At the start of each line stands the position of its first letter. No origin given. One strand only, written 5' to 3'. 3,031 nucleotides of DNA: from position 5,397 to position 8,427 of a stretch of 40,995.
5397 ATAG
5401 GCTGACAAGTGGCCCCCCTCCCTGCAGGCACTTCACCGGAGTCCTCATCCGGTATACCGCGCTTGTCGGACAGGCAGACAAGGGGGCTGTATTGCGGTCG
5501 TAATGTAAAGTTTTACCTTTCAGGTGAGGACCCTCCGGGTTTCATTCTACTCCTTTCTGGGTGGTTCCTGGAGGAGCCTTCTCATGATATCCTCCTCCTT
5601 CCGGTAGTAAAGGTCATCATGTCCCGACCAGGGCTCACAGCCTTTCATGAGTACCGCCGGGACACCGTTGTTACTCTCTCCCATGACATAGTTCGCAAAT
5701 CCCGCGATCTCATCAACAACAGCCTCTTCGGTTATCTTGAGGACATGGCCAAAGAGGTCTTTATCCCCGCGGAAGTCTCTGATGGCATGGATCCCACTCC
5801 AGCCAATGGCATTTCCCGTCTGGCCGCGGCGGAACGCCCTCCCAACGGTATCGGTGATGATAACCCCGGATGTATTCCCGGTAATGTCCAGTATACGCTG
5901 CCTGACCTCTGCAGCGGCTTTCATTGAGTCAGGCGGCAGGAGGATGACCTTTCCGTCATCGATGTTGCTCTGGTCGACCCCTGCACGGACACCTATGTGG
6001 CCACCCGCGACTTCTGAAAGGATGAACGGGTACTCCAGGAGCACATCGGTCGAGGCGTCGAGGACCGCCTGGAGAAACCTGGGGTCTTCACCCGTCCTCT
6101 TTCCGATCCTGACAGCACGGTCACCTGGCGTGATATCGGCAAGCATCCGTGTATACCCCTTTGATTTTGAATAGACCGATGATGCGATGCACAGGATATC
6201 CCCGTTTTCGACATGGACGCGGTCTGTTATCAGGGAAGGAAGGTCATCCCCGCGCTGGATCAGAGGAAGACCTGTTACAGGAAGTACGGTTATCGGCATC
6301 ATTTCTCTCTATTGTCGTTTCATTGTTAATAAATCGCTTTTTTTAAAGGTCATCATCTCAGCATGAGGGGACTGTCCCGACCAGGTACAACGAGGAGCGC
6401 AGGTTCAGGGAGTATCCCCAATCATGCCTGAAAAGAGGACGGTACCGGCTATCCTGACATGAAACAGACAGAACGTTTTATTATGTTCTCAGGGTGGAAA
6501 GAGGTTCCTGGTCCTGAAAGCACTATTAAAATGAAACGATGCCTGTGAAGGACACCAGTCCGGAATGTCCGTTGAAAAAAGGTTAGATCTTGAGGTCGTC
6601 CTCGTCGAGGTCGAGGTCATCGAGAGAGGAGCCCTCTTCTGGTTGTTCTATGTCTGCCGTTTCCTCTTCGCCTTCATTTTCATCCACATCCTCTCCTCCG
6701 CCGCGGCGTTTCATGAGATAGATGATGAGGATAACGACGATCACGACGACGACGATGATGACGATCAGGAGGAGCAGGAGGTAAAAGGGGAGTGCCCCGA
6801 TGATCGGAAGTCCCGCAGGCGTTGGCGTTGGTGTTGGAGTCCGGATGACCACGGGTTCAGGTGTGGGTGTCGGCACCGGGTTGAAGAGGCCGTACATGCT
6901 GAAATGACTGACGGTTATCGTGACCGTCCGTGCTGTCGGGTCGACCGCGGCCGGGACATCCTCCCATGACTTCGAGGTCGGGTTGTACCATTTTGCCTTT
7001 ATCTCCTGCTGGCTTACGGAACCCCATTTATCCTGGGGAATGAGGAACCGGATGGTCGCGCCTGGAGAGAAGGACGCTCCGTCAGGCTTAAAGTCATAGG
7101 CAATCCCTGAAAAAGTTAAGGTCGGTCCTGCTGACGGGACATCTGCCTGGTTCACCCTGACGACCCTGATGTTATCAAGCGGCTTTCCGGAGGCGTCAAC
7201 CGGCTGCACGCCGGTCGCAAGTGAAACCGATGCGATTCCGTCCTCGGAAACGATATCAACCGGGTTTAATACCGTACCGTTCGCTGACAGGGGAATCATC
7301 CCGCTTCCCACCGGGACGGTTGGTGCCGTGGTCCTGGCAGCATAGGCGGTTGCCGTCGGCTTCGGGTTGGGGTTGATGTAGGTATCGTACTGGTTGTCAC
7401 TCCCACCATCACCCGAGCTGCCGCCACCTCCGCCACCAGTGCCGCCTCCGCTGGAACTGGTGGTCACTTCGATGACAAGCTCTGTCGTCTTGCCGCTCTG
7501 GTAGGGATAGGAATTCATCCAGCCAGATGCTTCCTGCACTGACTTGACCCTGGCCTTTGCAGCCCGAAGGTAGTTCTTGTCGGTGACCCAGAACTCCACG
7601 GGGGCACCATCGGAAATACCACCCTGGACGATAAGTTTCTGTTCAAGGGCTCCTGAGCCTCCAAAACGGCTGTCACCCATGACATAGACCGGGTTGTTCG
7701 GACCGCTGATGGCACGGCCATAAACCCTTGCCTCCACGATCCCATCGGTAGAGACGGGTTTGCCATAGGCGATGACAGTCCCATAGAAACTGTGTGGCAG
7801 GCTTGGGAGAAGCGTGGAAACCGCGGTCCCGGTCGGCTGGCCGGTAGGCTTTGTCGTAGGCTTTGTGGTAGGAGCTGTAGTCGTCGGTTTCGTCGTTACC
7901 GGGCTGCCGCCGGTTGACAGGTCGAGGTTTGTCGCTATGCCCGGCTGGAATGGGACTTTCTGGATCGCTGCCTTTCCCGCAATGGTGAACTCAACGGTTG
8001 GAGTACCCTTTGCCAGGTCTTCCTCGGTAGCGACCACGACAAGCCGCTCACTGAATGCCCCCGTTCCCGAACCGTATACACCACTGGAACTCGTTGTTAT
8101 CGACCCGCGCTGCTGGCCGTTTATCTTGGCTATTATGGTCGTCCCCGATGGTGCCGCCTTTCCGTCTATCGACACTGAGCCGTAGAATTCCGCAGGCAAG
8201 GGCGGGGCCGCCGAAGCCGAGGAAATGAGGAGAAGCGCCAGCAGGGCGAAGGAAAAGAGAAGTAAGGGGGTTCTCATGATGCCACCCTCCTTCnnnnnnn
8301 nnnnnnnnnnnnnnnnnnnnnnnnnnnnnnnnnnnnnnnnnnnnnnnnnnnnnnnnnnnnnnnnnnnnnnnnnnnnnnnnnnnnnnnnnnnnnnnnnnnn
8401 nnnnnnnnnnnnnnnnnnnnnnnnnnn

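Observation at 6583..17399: Four-gene, nearly spacer-free operon encoding ~3,600 aa of modular secreted envelope proteins plus a dedicated membrane anchor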

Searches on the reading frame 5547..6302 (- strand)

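Call 11: search_protein_families(library=pfam, proteins=[window:5547-6302:-], max_evalue=0.001)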
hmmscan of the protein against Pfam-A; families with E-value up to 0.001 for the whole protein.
window:5547-6302:- (251 aa): 1 family
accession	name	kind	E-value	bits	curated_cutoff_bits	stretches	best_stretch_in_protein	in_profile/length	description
PF01996.21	F420_ligase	-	6.9e-72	241.9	25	1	12-221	4-218/218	F420-0:Gamma-glutamyl ligase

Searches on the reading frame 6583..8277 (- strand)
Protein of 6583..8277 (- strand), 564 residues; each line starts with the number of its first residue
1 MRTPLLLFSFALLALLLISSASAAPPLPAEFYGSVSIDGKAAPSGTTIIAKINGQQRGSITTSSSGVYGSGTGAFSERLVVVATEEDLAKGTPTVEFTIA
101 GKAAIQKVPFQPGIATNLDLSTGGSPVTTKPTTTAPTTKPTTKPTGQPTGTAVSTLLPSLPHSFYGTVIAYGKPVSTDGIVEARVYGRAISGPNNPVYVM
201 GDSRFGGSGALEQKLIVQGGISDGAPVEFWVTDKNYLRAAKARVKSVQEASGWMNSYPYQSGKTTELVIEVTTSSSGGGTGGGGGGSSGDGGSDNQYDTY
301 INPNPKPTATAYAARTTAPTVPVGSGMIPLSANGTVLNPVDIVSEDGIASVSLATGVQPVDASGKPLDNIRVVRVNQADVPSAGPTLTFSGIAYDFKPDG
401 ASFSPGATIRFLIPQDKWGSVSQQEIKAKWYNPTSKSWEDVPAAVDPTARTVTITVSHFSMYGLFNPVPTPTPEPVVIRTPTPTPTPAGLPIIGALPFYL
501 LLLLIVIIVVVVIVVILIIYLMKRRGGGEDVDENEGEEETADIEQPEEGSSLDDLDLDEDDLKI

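Call 6: search_protein_families(library=pfam, proteins=[window:6583-8277:-], max_evalue=0.01)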
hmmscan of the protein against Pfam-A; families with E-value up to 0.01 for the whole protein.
window:6583-8277:- (564 aa): 3 families
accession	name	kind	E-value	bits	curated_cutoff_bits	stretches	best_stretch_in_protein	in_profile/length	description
PF03547.23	Mem_trans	-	0.005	15.9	25.7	1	490-552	111-176/343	Membrane transport protein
PF05454.16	DAG1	-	0.0076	16.1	23.3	0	424-528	70-177/290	Dystroglycan (Dystrophin-associated glycoprotein 1)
PF07172.16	GRP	-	0.0092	17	30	0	276-293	61-78/90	Glycine rich protein family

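Call 7: search_protein_families(library=ncbifam, proteins=[window:6583-8277:-], max_evalue=0.01)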
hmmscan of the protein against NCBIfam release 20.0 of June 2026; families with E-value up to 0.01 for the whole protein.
window:6583-8277:- (564 aa): 0 families

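Call 18: search_solved_structures(query=window:6583-8277:-, max_evalue=1)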
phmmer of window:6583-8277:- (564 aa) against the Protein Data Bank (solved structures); distinct sequences matched with E-value up to 1: 35.
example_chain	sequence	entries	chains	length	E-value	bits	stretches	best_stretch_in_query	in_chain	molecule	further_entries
4f9l_D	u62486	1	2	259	0.011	17.5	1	255-296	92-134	20.1 anti-BTN3A1 antibody fragment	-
7u0t_A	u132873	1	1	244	0.026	16.2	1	256-298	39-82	Serine/threonine-protein phosphatase 2B catalytic subunit gamma isoform,Calcineurin subuni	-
4mng_E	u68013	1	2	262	0.027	16.2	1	263-376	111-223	TRA@ protein,TRA@ protein, Ti antigen CD3-associated protein gamma chain V-J-C region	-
4pk1_A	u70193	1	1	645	0.03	16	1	274-328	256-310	Chimera protein of Outer membrane protein assembly factors BamA and BamB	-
8i4f_C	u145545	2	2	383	0.055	15.2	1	271-366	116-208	n3130v-Fc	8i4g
6b5e_A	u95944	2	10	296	0.14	13.8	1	165-233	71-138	Glucose-1-phosphate thymidylyltransferase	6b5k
6uup_A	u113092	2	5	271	0.16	13.6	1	271-311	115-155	Anti-CD33 conditional scFv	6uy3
3tf7_C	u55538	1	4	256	0.17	13.5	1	270-311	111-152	42F3 Mut7 scFv (42F3 alpha chain, linker, 42F3 beta chain)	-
7jtx_A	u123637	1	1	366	0.17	13.5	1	265-303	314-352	Phosphatidylinositol 3,4,5-trisphosphate 3-phosphatase and dual-specificity protein phosph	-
7rk1_C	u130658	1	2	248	0.19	13.4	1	271-294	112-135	scFv 3E8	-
6iw0_H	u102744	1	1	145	0.2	13.3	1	268-295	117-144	Heavy chain of monoclonal antibody 5A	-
8ezm_H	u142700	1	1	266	0.21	13.2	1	271-298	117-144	Transmission-reducing antibody AS01-63, Single-chain Fv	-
8v0d_B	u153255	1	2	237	0.22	13.2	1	276-303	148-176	Ubch5B-RING3 of MIB1 fusion protein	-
6pqe_A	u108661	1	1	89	0.28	12.8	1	273-309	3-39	Alkaline phosphatase,Chaperone protein DnaJ 2 fusion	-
6zqk_A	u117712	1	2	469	0.31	12.7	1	271-297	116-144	841 heavy chain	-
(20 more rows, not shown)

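Call 19: search_protein_families(library=ncbifam, proteins=[window:6583-8277:-], max_evalue=10)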
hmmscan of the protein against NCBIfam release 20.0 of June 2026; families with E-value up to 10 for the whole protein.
window:6583-8277:- (564 aa): 6 families
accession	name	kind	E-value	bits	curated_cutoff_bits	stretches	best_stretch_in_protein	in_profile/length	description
NF006283.1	PRK08455.1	equivalog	0.023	14.3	187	1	501-541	20-60/182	flagellar basal body-associated protein FliL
NF042931.1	SAG1386_EF1546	equivalog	0.036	14.1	80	1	501-540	30-69/158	SAG1386/EF1546 family surface-associated protein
TIGR02976.1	phageshock_pspB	equivalog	0.1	12.9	51.7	1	500-535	5-40/75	envelope stress response membrane protein PspB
TIGR01165.1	cbiN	subfamily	0.14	12.4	104.85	1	503-528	7-32/91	cobalt ECF transporter S component CbiN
NF003409.0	PRK04778.1-3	equivalog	0.31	9.7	562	1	503-556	3-56/570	septation ring formation regulator EzrA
TIGR01478.1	STEVOR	paralog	2.9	7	166.65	1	504-525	273-294/308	STEVOR family variant surface protein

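Call 35: find_homologous_proteins(query=window:6583-8277:-)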
Query window:6583-8277:- (564 aa): 17 proteins with E <= 0.001 among 8000 candidates.
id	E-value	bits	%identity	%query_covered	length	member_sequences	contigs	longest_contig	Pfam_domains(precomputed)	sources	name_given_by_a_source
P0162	0.0e+0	1222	99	100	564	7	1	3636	-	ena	-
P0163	1.2e-73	267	37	48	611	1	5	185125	PF00801.27,PF18911.7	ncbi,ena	ncbi:MAG: PKD domain-containing protein [Methanomicrobiales archaeon]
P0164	8.4e-66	241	31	45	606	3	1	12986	-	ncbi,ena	-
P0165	3.8e-60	222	34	44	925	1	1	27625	PF00112.30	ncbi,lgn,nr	ncbi:MAG: hypothetical protein JXA44_02820 [Methanospirillaceae archaeon]|nr:hypothetical protein [M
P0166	1.4e-54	204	50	21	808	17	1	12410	PF00801.27,PF18911.7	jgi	-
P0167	2.9e-47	180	41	27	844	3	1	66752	PF00801.27,PF18911.7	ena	-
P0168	5.9e-40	155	47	23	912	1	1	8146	PF00413.31,PF08308.18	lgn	-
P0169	9.2e-38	148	32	55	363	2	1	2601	-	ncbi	-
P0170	1.6e-12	65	38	14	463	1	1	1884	-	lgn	-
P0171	8.4e-12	62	35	18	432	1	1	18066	-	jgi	-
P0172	8.8e-12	62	36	13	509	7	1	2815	PF05345.19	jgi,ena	-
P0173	4.9e-11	60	35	23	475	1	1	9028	-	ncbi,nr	ncbi:MAG: hypothetical protein GYA23_04095 [Methanomicrobiales archaeon]|nr:hypothetical protein [Me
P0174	1.4e-9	55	32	28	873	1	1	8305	PF22847.3,PF04041.20,PF07705.18,PF05506.18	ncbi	-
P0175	3.3e-9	54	42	16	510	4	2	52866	PF00801.27,PF18911.7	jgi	jgi:PKD repeat protein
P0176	3.6e-8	51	38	16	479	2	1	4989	PF00801.27,PF18911.7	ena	-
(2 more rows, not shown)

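Call 54: predict_structure(alignment_id=A4)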
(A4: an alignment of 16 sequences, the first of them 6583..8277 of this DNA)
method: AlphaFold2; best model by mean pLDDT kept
length: 564 residues; sequences in the alignment: 16
mean_pLDDT: 68.1   pTM: 0.35
mean pLDDT of the five models: 68.1, 67.4, 67.1, 66.5, 63.9
residues with pLDDT >= 90: 91; 70-90: 219; 50-70: 104; < 50: 150
segments of 3 or more residues with pLDDT < 50: 20-23, 72-75, 125-157, 209-211, 275-279, 281-323, 484-496, 526-564
pLDDT, mean of each block of 10 residues (from residue 1): 60 59 64 89 88 89 79 59 82 91 91 83 56 36 38 44 87 74 78 71 63 71 85 72 83 85 87 54 40 36 29 28 54 65 76 84 85 81 81 86 93 75 79 90 81 92 84 58 45 51 69 71 51 40 40 41 38
secondary structure, 60 per line:
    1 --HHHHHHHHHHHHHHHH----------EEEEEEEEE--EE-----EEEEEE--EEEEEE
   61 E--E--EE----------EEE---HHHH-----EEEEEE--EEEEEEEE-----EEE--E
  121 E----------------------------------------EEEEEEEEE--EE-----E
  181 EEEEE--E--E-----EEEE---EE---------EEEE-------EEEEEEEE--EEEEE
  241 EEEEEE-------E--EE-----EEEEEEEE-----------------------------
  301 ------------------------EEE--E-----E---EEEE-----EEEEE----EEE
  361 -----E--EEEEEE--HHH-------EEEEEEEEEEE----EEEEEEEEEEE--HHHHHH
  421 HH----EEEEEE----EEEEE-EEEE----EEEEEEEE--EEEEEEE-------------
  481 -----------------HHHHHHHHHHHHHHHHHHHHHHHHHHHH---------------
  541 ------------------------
elements in order: H3-18 E29-37 E47-52 E55-61 E79-81 H85-88 E94-99 E102-109 E115-117 E162-170 E180-185 E197-200 E215-218 E226-233 E236-246 E264-271 E325-327 E340-343 E349-353 E358-360 E369-374 E387-397 E402-412 H415-422 E427-432 E437-441 E443-446 E451-458 E461-467 H498-525
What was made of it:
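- On SlaA/SlaB-type two-component S-layer: The AF2 model of g4 has beta domains and disordered linkers and no coiled coil (call 54).
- On ZU5/GAIN autoproteolytic juxtamembrane domains: The model pLDDT for this domain is about 80-90 (call 54).
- g4 has no coiled-coil stalk (call 54).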

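Call 56: fold_search(model_id=the predicted structure, library=pdb)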
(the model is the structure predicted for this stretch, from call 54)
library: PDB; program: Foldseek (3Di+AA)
matches with E <= 10: 1337; with E <= 0.001: 0
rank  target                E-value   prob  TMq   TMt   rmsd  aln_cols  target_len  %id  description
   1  3kbu_D                1.0e-03  1.00  0.20  0.65   3.5       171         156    9  Crystal structure of the ankyrin binding domain of human erythroid beta spectrin (repeats 13-15) in complex with the s (released 2010-02-02)
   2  3kbu_C                1.7e-03  1.00  0.19  0.64   3.4       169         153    9  Crystal structure of the ankyrin binding domain of human erythroid beta spectrin (repeats 13-15) in complex with the s (released 2010-02-02)
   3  8j07_k3               2.3e-03  1.00  0.15  0.17   8.3       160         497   12  96nm repeat of human respiratory doublet microtubule and associated axonemal complexes (released 2023-07-26)
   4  6lx3_P                3.5e-03  0.16  0.09  0.09  26.3       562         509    8  Cryo-EM structure of human secretory immunoglobulin A (released 2020-05-27)
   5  3ud2_B                3.8e-03  0.99  0.18  0.30  14.4       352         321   10  Crystal structure of Selenomethionine ZU5A-ZU5B protein domains of human erythrocyte ankyrin (released 2012-02-22)
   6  3b2m_A                3.8e-03  0.38  0.10  0.16  18.6       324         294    8  Crystal Structure of the Major Pilin from Streptococcus pyogenes (released 2007-12-18)
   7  3kbt_D                4.9e-03  1.00  0.18  0.59   4.8       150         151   12  Crystal structure of the ankyrin binding domain of human erythroid beta spectrin (repeats 13-15) in complex with the s (released 2010-02-02)
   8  3kbt_C                5.2e-03  1.00  0.18  0.56   4.3       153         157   10  Crystal structure of the ankyrin binding domain of human erythroid beta spectrin (repeats 13-15) in complex with the s (released 2010-02-02)
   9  7ahs_B                5.5e-03  0.20  0.08  0.14  27.8       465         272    5  titin-N2A Ig81-Ig83 (released 2021-03-24)
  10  3gle_A                6.4e-03  0.25  0.09  0.14  16.6       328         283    8  Crystal Structure of the Major Pilin from Streptococcus pyogenes N168A mutant (released 2009-06-02)
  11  3ud2_A                7.0e-03  1.00  0.18  0.30   5.3       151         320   12  Crystal structure of Selenomethionine ZU5A-ZU5B protein domains of human erythrocyte ankyrin (released 2012-02-22)
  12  4d8o                  8.6e-03  1.00  0.18  0.20   5.2       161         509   12  Crystal Structure of the ankyrin-B ZU5-ZU5-UPA-DD tandem (released 2012-03-28)
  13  6m3p_E                8.6e-03  1.00  0.18  0.23   5.4       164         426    9  Crystal structure of AnkG/beta2-spectrin complex (released 2020-05-13)
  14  4jcm                  8.6e-03  0.80  0.12  0.10  14.3       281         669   11  Crystal structure of Gamma-CGTASE from Alkalophilic bacillus clarkii at 1.65 Angstrom resolution (released 2014-02-26)
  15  6n0a_A                1.0e-02  0.33  0.10  0.17  17.1       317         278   10  Structure of the major pilin protein (T-18.1) from Streptococcus pyogenes serotype MGAS8232 (released 2019-04-17)
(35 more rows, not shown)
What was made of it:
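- On ZU5/GAIN autoproteolytic juxtamembrane domains: Foldseek hit to 3kbu_D with target TM 0.65 and probability 1.0, and to 4dlo_B with probability 0.99 (call 56).
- Closest known: ZU5 and GAIN juxtamembrane domains. Same: The domain sits just outside the TM and ends in an H-F-S motif (calls 54, 56).
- A weak Foldseek hit of g4 to SlaB was seen (8qox_B, E 0.014, probability 0.60; call 56).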

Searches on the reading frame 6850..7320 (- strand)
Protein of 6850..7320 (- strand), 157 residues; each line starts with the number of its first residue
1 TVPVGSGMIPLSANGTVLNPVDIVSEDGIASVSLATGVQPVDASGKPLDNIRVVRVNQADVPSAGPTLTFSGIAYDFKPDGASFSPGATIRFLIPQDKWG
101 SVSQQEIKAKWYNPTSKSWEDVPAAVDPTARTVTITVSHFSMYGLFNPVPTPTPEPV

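Call 51: search_protein_families(library=pfam, proteins=[window:6850-7320:-], max_evalue=10)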
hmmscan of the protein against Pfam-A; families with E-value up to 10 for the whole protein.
window:6850-7320:- (157 aa): 1 family
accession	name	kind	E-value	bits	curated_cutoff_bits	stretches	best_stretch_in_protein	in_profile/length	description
PF13964.12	Kelch_6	-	0.17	12.4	25.3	1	105-124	26-45/50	Kelch motif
